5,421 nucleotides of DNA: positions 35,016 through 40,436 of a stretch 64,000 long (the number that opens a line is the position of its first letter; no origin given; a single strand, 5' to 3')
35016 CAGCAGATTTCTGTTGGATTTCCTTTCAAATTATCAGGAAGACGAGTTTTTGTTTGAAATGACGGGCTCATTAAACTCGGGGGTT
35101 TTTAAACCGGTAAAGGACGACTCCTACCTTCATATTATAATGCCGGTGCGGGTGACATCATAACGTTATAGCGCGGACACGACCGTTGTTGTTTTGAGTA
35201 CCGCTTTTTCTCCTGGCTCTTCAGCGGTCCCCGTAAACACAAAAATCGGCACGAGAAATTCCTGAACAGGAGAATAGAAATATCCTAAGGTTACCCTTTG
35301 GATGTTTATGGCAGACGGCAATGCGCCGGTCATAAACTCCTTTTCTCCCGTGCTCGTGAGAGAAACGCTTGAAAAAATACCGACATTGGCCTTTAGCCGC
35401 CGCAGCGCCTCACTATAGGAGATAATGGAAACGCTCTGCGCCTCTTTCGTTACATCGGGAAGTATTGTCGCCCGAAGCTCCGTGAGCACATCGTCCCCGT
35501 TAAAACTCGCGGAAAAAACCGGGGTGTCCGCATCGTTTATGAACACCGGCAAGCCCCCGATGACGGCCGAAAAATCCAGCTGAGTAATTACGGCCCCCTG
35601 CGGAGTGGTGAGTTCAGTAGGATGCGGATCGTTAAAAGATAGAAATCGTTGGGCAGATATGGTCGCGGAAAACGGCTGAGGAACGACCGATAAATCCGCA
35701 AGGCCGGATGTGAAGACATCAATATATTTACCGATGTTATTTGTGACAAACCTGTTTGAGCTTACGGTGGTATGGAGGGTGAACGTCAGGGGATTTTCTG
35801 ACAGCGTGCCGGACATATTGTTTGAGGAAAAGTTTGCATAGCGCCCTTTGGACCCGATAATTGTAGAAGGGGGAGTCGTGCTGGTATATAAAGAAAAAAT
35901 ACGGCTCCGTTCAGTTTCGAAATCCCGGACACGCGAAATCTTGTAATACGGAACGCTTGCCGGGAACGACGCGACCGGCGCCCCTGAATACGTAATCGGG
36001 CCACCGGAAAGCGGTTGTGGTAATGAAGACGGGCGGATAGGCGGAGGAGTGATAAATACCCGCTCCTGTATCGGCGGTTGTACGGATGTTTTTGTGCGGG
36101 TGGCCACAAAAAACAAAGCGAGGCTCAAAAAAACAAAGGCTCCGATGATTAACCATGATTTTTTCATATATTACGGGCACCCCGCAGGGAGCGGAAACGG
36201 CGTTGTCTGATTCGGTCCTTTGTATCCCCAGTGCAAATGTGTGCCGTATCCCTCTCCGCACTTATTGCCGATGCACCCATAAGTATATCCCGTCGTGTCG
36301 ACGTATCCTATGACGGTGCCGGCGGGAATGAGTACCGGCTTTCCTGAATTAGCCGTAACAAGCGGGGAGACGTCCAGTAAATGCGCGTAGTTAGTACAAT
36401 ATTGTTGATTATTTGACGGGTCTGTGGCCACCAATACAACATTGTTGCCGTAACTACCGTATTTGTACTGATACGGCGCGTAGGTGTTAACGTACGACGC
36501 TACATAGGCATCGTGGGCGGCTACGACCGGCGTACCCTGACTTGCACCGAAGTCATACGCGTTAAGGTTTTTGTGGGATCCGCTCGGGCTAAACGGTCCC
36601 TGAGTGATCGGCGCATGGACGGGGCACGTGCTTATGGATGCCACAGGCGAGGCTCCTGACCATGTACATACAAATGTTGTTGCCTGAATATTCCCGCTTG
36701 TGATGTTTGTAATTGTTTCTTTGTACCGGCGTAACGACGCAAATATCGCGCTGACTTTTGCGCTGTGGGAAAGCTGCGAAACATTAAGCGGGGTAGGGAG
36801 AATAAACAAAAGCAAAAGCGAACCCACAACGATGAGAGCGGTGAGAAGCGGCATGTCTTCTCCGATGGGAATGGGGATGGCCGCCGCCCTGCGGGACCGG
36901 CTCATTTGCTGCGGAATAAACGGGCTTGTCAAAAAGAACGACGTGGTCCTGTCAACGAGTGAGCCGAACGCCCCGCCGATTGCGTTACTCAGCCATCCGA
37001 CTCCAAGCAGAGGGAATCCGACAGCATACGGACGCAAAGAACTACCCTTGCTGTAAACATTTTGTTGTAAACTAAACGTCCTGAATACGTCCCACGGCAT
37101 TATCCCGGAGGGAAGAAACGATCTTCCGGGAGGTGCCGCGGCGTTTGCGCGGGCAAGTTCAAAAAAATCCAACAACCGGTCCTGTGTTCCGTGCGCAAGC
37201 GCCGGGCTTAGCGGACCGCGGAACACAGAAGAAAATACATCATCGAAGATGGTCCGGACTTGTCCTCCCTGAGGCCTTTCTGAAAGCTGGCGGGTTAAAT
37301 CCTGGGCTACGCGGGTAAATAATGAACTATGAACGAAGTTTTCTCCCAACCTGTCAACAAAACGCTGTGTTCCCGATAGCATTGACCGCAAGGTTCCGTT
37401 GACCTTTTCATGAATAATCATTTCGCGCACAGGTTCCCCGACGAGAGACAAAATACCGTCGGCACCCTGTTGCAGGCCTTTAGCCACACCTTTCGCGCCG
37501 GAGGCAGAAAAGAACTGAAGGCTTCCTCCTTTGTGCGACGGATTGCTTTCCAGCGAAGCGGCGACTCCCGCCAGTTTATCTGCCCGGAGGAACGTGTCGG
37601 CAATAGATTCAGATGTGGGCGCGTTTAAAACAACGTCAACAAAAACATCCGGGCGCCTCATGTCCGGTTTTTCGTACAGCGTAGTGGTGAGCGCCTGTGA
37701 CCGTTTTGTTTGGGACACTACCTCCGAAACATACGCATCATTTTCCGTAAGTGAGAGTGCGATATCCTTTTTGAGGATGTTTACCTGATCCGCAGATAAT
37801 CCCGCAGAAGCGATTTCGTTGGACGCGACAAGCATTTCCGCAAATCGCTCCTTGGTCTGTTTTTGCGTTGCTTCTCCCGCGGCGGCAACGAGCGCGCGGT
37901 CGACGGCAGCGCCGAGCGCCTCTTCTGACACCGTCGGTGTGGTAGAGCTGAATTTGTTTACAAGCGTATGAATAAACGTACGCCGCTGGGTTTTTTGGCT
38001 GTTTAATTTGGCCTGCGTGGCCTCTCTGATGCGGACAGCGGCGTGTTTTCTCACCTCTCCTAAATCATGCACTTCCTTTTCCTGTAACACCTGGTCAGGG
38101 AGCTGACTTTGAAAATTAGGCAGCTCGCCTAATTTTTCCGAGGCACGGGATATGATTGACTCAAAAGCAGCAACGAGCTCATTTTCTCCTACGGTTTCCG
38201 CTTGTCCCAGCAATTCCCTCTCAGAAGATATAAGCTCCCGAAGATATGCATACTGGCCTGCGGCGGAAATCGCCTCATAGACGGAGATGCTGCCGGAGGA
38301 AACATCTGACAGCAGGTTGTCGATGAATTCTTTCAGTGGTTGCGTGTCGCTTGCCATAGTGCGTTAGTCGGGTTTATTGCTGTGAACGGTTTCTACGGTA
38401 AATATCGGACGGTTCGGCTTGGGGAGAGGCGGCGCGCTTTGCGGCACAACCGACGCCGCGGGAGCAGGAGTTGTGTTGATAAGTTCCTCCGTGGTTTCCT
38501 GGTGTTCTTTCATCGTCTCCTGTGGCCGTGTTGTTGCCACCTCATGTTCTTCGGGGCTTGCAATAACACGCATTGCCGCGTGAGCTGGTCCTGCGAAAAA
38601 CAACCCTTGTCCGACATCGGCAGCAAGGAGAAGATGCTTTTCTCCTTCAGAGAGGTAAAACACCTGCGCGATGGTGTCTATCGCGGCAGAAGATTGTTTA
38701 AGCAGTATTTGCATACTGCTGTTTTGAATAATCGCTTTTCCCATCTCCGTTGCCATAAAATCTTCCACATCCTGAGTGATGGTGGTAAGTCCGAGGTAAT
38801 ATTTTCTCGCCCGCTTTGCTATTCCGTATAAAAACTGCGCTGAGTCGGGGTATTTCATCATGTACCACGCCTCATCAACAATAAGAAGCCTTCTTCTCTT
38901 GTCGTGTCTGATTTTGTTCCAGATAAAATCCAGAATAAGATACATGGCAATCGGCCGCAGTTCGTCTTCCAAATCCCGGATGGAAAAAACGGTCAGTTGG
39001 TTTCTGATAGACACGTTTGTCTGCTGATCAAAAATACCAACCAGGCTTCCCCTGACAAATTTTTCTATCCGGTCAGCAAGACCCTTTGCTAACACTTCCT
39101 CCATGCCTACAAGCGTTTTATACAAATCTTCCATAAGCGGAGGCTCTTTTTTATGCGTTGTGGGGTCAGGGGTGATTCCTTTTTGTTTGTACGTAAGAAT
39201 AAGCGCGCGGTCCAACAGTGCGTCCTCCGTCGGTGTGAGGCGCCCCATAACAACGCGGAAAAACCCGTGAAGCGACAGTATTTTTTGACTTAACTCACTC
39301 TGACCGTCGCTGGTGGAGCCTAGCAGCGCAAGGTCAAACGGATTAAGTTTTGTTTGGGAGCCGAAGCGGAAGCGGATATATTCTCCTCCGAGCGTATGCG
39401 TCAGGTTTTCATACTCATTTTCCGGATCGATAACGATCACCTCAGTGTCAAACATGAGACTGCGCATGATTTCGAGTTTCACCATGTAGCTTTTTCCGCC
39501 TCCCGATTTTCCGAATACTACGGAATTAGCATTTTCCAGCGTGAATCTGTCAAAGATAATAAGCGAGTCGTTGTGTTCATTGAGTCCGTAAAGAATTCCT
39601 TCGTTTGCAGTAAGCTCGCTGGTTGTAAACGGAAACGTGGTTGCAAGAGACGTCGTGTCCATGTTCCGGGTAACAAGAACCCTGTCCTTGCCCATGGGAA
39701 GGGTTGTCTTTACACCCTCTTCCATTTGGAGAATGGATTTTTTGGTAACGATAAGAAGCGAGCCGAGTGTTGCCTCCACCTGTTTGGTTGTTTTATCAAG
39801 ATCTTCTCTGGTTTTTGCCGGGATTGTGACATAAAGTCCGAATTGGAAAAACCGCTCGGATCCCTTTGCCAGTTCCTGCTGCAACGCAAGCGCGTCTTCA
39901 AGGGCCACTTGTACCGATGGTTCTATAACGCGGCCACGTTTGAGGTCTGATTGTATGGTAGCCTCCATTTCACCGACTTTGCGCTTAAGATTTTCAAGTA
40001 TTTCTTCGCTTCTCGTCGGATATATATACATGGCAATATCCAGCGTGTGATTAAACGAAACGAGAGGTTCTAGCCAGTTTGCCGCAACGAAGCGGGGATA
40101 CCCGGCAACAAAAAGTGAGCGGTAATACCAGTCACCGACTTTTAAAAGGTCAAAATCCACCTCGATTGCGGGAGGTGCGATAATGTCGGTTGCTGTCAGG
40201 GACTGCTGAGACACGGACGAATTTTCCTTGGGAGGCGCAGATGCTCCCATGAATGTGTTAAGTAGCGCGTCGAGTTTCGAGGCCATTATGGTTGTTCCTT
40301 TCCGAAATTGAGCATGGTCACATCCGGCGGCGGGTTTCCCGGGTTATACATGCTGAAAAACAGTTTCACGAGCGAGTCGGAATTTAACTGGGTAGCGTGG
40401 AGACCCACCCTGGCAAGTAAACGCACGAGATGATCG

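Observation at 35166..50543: Gram-positive/CPR-style type IV secretion system wrapped around housekeeping genes next to oriC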

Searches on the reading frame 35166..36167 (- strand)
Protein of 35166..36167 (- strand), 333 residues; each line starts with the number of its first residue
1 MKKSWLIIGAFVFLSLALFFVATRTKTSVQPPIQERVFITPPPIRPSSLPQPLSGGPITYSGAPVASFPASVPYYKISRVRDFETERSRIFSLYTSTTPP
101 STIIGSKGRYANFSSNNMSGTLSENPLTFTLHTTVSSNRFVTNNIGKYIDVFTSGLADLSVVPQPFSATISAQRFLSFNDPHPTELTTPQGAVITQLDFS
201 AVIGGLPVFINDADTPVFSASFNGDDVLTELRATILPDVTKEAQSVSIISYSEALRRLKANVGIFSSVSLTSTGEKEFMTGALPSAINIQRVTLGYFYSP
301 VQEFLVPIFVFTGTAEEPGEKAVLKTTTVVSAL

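Call 3: search_protein_families(library=pfam, proteins=[window:35166-36167:-], max_evalue=0.01)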
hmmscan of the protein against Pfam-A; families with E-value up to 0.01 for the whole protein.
window:35166-36167:- (333 aa): 0 families

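Call 28: search_protein_families(library=ncbifam, proteins=[window:35166-36167:-], max_evalue=1)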
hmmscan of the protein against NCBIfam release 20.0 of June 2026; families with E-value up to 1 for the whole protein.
window:35166-36167:- (333 aa): 1 family
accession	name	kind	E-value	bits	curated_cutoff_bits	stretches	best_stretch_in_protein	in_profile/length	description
NF004313.0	PRK05710.1-2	equivalog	0.15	11.2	380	1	191-265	24-98/299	tRNA glutamyl-Q(34) synthetase GluQRS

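Call 58: search_solved_structures(query=A5, max_evalue=10)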
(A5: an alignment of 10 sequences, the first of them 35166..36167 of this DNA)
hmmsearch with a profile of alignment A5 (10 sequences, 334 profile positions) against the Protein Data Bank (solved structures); distinct sequences matched with E-value up to 10: 0.

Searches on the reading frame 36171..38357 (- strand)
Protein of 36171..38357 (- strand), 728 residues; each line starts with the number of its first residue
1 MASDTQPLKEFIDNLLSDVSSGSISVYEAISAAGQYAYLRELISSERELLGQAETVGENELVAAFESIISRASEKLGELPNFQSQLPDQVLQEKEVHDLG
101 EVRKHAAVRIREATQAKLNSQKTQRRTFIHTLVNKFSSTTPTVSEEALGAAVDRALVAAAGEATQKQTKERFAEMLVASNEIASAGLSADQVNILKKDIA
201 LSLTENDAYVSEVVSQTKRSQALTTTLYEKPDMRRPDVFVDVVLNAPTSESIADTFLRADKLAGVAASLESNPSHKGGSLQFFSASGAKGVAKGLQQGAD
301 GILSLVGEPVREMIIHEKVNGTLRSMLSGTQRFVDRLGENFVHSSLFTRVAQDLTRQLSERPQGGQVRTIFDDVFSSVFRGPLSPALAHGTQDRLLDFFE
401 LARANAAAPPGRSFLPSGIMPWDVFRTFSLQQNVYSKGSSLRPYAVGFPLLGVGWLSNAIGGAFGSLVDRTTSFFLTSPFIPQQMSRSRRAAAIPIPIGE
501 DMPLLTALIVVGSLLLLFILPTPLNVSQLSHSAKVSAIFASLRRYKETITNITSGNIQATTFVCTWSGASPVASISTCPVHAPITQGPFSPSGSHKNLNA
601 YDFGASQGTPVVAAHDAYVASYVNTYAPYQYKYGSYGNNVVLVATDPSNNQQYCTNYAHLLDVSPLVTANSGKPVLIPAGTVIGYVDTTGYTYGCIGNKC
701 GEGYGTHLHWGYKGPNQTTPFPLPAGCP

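Call 3: search_protein_families(library=pfam, proteins=[window:36171-38357:-], max_evalue=0.01)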
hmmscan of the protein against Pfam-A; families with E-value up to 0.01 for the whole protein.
window:36171-38357:- (728 aa): 1 family
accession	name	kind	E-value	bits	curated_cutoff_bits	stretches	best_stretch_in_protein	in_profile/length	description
PF01551.29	Peptidase_M23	-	3.1e-08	34.2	28.7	1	599-713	4-88/96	Peptidase family M23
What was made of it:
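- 36171..38357 (-): 728-aa cell-wall hydrolase. A cytoplasmic N-region of about 500 aa with no known domain, one TM segment (502-520) and an external M23 metallopeptidase domain (599-713). It sits in the position of a VirB1/PrgK-type hydrolase. Pfam M23, 34.2 bits against a cut-off of 28.7 (call 3).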

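Call 28: search_protein_families(library=ncbifam, proteins=[window:36171-38357:-], max_evalue=1)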
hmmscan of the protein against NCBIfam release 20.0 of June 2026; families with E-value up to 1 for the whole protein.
window:36171-38357:- (728 aa): 0 families

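Call 59: search_solved_structures(query=A6, max_evalue=1)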
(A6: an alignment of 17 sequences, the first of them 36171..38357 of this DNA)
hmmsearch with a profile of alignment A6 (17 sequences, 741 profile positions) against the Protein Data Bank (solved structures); distinct sequences matched with E-value up to 1: 45.
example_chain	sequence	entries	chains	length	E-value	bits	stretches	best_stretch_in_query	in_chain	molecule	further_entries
3slu_A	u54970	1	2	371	2.4e-20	76.1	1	613-733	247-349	M23 peptidase domain protein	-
6muk_A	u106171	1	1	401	2.7e-20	75.9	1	613-733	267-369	Peptidase M23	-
9gy1_A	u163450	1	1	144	6e-19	71.4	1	611-714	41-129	Peptidase, M23 family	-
5j1l_A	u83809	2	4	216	3.6e-18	68.8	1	612-713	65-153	ToxR-activated gene (TagE)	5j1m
6u2a_A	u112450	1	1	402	4.8e-17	65.1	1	611-722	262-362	ShyA endopeptidase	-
6ue4_A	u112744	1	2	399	5.1e-17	65.1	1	611-722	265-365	ShyA endopeptidase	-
5kvp_A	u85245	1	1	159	3.1e-16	62.5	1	594-717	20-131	Zoocin A endopeptidase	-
9m7n_A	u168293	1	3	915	1.6e-15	60.1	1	611-711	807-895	Gp16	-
5j1l_B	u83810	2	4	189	4.6e-15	58.6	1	613-727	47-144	ToxR-activated gene (TagE)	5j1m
7qrl_C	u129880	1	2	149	6.1e-15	58.2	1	604-722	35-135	DipM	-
5j1k_A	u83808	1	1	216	6.3e-15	58.1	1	613-727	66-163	ToxR-activated gene (TagE)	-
7qrl_A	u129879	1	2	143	6.8e-15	58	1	604-722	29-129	DipM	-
4qp5_A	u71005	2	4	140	2.7e-13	52.8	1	613-730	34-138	Lysostaphin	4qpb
4lxc_A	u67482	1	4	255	1.2e-12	50.6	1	613-731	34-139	Lysostaphin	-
5nmy_A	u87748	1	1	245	1.4e-12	50.4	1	613-731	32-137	Lysostaphin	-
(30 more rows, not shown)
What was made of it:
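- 36171..38357 (-): Family profile against PDB M23 enzymes, E 2e-20 (call 59).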

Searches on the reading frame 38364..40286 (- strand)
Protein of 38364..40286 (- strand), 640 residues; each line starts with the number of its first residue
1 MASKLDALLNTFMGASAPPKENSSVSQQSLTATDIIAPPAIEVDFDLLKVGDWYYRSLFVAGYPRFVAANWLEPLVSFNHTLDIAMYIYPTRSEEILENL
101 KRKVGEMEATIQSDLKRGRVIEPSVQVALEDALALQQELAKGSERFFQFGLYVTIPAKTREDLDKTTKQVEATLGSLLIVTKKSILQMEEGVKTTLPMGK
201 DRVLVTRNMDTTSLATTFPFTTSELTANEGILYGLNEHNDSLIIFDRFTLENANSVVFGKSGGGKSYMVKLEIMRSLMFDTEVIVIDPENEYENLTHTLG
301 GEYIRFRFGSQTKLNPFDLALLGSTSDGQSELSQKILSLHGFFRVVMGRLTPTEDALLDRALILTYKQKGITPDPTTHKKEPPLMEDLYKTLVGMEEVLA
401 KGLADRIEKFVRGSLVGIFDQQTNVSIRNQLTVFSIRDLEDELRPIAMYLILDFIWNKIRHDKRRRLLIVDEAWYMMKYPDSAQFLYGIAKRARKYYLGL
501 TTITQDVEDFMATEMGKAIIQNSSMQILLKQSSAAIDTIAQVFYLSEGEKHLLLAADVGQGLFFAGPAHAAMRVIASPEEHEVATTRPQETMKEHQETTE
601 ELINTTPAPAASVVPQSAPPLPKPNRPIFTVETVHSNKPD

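Call 3: search_protein_families(library=pfam, proteins=[window:38364-40286:-], max_evalue=0.01)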
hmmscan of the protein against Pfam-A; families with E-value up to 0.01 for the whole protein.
window:38364-40286:- (640 aa): 3 families
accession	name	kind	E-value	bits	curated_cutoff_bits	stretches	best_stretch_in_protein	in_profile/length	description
PF19044.6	P-loop_TraG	-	6e-25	88.2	25.8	1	249-556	26-345/413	TraG P-loop domain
PF12846.13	AAA_10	-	2.7e-15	56.7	27.5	2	251-299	20-68/362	AAA-like domain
PF01935.23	DUF87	-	1.6e-07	32.1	23.2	1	257-319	28-92/220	Helicase HerA, central domain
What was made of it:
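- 38364..40286 (-): VirB4 ATPase (640 aa), of MPF-FATA/CTn2 (CD1110) type. It lacks the first ~170 positions of the CD1110 family model. Pfam P-loop_TraG 6e-25 (call 3).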

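Call 9: find_related_loci(query=window:38364-40286:-, collection=genome_contigs, flank=10000)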
Query window:38364-40286:- (640 aa) in genome_contigs; peptide patterns used: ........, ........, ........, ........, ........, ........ (x = any residue, [..] = any of these).
354 stretches matched a pattern; 254 encode a relative of the query (tblastn E <= 1e-3); the best 80 are kept; 80 distinct loci.
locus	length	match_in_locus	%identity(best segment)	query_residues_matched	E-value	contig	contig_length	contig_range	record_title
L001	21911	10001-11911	91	3-638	0e+0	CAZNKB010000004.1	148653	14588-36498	MAG TPA_asm: uncultured Gammaproteobacteria bacterium isolate SRP173033_co3_60 genome assembly, contig: NODE_46_length_1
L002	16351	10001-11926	87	3-639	0e+0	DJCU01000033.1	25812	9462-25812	MAG TPA_asm: Candidatus Gottesmanbacteria bacterium UBA5942 UBA5942_contig_547, whole genome shotgun sequence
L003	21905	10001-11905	88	5-639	0e+0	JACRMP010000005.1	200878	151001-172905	MAG: Candidatus Gottesmanbacteria bacterium isolate NC_groundwater_1910_Pr3_S2p5_48_11 SR2-18-S2p5_coassembly_scaffold_1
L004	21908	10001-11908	87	5-639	0e+0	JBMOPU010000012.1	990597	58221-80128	MAG: Patescibacteria group bacterium isolate Betzabe_MAG136 MAG136_14, whole genome shotgun sequence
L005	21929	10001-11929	82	8-639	0e+0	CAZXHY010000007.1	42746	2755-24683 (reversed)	MAG TPA_asm: uncultured Gammaproteobacteria bacterium isolate ERP113451_co3_13 genome assembly, contig: NODE_509_length_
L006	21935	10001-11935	81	5-639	0e+0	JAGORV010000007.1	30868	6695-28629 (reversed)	Candidatus Woesebacteria bacterium isolate Gw_Eff_bin_29 Gw_Eff_2759_length_30868_cov_7.099639, whole genome shotgun seq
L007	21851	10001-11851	78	22-635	0e+0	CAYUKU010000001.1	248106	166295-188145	MAG TPA_asm: uncultured Gammaproteobacteria bacterium isolate binchicken_co58_53 genome assembly, contig: NODE_30_length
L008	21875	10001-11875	78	26-635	0e+0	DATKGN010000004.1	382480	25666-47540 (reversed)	MAG TPA_asm: Patescibacteria group bacterium isolate SMAG_U14552 k141_31954, whole genome shotgun sequence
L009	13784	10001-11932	76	13-635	0e+0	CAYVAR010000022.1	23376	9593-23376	MAG TPA_asm: uncultured Gammaproteobacteria bacterium isolate binchicken_co110_1166 genome assembly, contig: NODE_4769_l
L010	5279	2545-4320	79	30-638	0e+0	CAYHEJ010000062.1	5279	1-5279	MAG TPA_asm: uncultured Gammaproteobacteria bacterium isolate ERP119705_co10_156 genome assembly, contig: NODE_12135_len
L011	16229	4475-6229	79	30-638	0e+0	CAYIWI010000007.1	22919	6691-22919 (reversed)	MAG TPA_asm: uncultured Gammaproteobacteria bacterium isolate ERP119705_co3_560 genome assembly, contig: NODE_2487_lengt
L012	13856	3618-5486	78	19-632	0e+0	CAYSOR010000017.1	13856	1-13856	MAG TPA_asm: uncultured Gammaproteobacteria bacterium isolate binchicken_co266_188 genome assembly, contig: NODE_7602_le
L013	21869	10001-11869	76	21-638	0e+0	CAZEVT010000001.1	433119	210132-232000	MAG TPA_asm: uncultured Gammaproteobacteria bacterium isolate SRP119689_co1_156 genome assembly, contig: NODE_4_length_4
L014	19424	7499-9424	75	3-639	0e+0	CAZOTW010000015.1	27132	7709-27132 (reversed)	MAG TPA_asm: uncultured Gammaproteobacteria bacterium isolate SRP080215_co1_129 genome assembly, contig: NODE_721_length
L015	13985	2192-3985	80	34-639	0e+0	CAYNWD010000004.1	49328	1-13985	MAG TPA_asm: uncultured Gammaproteobacteria bacterium isolate binchicken_co38_90 genome assembly, contig: NODE_1554_leng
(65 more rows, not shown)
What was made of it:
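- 38364..40286 (-): The 80 closest genomic loci are nearly all labelled Patescibacteria or unclassified MAGs (call 9).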

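Call 28: search_protein_families(library=ncbifam, proteins=[window:38364-40286:-], max_evalue=1)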
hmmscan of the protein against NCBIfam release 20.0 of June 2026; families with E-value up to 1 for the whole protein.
window:38364-40286:- (640 aa): 19 families
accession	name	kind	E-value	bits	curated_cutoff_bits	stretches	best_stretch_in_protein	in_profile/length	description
NF045971.1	conju_CD1110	equivalog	1e-117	394.3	325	1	18-568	173-730/752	VirB4-like conjugal transfer ATPase, CD1110 family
NF045975.1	VirB4_plasma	equivalog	2.1e-77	260.7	590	1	10-567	272-875/894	Mbov_0397 family ICE element conjugal transfer ATPase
TIGR02746.1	TraC-F-type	equivalog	3.9e-50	170.6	567.05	1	108-600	279-784/800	type IV secretion system protein TraC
TIGR00929.1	VirB4_CagE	subfamily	2.5e-38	131.9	643.1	1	60-553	247-724/792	VirB4 family type IV secretion/conjugal transfer ATPase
TIGR03783.1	Bac_Flav_CT_G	subfamily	1.1e-16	59.9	261.55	1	249-556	435-760/829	TraG family conjugative transposon ATPase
NF010278.0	PRK13721.1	subfamily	4.4e-16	57.9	1177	1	244-538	470-768/874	type IV secretion system protein TraC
NF010473.0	PRK13898.1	equivalog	1e-13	50.3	1050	1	245-564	440-742/801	type IV secretion system ATPase VirB4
NF041017.1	DNA_import_CedB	equivalog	1.3e-13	50.5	700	1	139-523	164-530/590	DNA import protein CedB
NF010447.0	PRK13873.1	equivalog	4.8e-08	31.4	1020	1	408-543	580-716/815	conjugal transfer protein TrbE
TIGR03744.1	traC_PFL_4706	equivalog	3.2e-07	28.6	520.6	2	453-563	721-829/892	conjugative transfer ATPase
NF010427.0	PRK13853.1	equivalog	3.5e-06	25.2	957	1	255-535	429-698/789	type IV secretion system protein VirB4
NF052333.1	ATPase_TcpF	exception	1.1e-05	23.5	1100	1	78-299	278-509/813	conjugal transfer ATPase TcpF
NF042935.1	SCO6880_fam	subfamily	0.0001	21.4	60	1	45-199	320-476/477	SCO6880 family protein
NF053655.1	CedD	equivalog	0.00031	19.5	600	1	443-528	396-476/527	DNA-translocating ATPase CedD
NF010250.0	PRK13696.1-2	equivalog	0.00054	20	118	1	80-113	38-71/75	hypothetical protein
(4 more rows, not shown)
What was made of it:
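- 38364..40286 (-): NCBIfam NF045971: E 1e-117, 394 bits, cut-off 325, model positions 173-730 (call 28).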
